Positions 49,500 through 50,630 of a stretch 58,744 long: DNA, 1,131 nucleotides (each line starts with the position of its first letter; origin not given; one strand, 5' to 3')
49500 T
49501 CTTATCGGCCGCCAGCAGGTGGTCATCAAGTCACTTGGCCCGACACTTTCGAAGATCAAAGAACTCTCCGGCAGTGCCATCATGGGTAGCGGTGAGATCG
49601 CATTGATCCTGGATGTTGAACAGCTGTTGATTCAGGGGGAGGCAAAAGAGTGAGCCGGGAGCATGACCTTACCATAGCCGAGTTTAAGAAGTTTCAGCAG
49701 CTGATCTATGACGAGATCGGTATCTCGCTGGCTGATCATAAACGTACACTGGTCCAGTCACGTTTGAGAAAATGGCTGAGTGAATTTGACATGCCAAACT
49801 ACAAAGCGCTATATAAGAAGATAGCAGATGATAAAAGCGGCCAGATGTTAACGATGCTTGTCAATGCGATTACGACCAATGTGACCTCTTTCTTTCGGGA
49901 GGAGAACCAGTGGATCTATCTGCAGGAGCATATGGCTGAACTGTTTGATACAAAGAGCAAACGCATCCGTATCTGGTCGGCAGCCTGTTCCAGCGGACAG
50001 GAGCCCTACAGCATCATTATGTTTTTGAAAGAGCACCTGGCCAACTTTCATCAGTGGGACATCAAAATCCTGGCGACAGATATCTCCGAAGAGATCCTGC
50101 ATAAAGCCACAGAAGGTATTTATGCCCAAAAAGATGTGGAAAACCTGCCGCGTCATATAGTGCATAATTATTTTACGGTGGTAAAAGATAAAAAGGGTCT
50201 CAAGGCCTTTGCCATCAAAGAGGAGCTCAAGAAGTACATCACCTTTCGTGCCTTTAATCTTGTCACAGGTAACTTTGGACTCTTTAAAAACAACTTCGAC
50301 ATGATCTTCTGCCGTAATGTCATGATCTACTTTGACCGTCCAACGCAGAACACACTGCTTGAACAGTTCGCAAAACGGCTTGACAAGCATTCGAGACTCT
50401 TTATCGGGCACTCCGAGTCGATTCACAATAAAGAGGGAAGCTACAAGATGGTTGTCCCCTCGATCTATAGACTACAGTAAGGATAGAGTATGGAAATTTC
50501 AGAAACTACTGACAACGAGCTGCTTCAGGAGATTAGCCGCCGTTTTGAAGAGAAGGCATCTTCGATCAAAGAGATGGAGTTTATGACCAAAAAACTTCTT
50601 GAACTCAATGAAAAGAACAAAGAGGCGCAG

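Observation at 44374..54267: Ten-gene Che-type operon with a diguanylate-cyclase output and a non-standard parts list: candidate novel chemosensory-to-c-di-GMP system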

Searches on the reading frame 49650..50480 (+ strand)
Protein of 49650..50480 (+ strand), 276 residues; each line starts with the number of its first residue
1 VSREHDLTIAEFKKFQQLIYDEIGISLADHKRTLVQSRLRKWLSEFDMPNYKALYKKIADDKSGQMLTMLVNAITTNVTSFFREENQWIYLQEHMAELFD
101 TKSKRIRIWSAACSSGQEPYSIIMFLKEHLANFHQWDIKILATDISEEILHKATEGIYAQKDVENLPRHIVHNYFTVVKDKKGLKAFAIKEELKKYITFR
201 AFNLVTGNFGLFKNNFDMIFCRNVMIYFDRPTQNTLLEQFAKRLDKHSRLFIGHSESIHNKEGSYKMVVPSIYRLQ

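Call 3: search_protein_families(library=pfam, proteins=[window:49650-50480:+], max_evalue=0.01)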
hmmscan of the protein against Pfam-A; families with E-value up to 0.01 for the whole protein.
window:49650-50480:+ (276 aa): 4 families
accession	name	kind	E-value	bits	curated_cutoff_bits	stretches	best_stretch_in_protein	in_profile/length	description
PF01739.24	CheR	-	9e-61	205.2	27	1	77-268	1-189/195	CheR methyltransferase, SAM binding domain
PF03705.20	CheR_N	-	4.4e-12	45.9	27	1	10-62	1-53/53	CheR methyltransferase, all-alpha domain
PF13649.12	Methyltransf_25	-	0.0013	19.9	27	0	210-245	59-94/97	Methyltransferase domain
PF08242.18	Methyltransf_12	-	0.0032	18.6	30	0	193-245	40-93/98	Methyltransferase domain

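Call 73: search_solved_structures(query=window:49650-50480:+, max_evalue=0.00001, show_alignments=5)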
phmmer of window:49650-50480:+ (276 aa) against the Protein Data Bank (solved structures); distinct sequences matched with E-value up to 0.00001: 6.
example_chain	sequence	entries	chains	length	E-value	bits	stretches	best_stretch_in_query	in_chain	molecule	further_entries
1bc5_A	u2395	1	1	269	2.2e-45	158.3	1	6-274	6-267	CHEMOTAXIS RECEPTOR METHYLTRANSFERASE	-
1af7_A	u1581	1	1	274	2.3e-45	158.2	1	6-274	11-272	CHEMOTAXIS RECEPTOR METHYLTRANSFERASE CHER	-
5xly_A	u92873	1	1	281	6.9e-37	130.4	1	10-270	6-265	Chemotaxis protein methyltransferase 1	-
5xlx_A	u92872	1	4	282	7e-37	130.4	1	10-270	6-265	Chemotaxis protein methyltransferase 1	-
5y4r_A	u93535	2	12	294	7.1e-37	130.4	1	10-270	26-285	Chemotaxis protein methyltransferase 1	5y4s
5ftw_A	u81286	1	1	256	6.4e-36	127.2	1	24-263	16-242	CHEMOTAXIS PROTEIN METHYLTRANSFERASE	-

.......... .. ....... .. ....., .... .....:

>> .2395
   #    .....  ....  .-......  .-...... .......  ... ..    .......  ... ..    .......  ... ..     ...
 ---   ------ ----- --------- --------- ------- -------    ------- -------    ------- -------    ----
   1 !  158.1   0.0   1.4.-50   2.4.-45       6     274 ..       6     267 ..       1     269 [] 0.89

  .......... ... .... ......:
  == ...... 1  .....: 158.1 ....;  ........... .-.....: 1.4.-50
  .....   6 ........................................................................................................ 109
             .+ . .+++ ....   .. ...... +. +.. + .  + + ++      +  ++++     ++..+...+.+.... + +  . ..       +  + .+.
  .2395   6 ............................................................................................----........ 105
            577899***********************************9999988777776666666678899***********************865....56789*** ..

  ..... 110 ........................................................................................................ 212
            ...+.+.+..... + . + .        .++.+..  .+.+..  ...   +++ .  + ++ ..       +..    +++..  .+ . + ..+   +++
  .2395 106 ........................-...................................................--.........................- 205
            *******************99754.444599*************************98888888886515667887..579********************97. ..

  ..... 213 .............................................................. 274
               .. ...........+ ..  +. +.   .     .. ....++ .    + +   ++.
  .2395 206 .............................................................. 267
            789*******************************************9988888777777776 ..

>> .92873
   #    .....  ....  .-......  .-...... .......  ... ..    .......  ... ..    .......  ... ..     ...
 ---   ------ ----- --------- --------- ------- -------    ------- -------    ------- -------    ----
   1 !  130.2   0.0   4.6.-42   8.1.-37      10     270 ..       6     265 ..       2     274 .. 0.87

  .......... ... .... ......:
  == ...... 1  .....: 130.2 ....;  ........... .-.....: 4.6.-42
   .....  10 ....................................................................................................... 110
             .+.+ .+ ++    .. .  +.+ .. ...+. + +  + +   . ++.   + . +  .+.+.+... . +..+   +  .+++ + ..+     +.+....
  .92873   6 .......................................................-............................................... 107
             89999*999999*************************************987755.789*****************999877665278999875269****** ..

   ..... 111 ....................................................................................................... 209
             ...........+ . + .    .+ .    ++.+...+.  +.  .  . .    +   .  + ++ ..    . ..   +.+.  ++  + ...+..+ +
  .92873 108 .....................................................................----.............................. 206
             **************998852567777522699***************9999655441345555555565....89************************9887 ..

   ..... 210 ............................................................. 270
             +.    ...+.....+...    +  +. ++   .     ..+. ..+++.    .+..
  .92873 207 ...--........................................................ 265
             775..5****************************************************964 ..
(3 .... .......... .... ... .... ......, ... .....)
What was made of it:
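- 49650..50480 (+): CheR methyltransferase, closest to Salmonella CheR. 1bc5/1af7 at E = 2e-45, against 7e-37 for P. aeruginosa CheR1 and 6e-36 for B. subtilis CheR (call 73).
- CheR is closest to the Salmonella enzyme solved with the pentapeptide (call 73).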
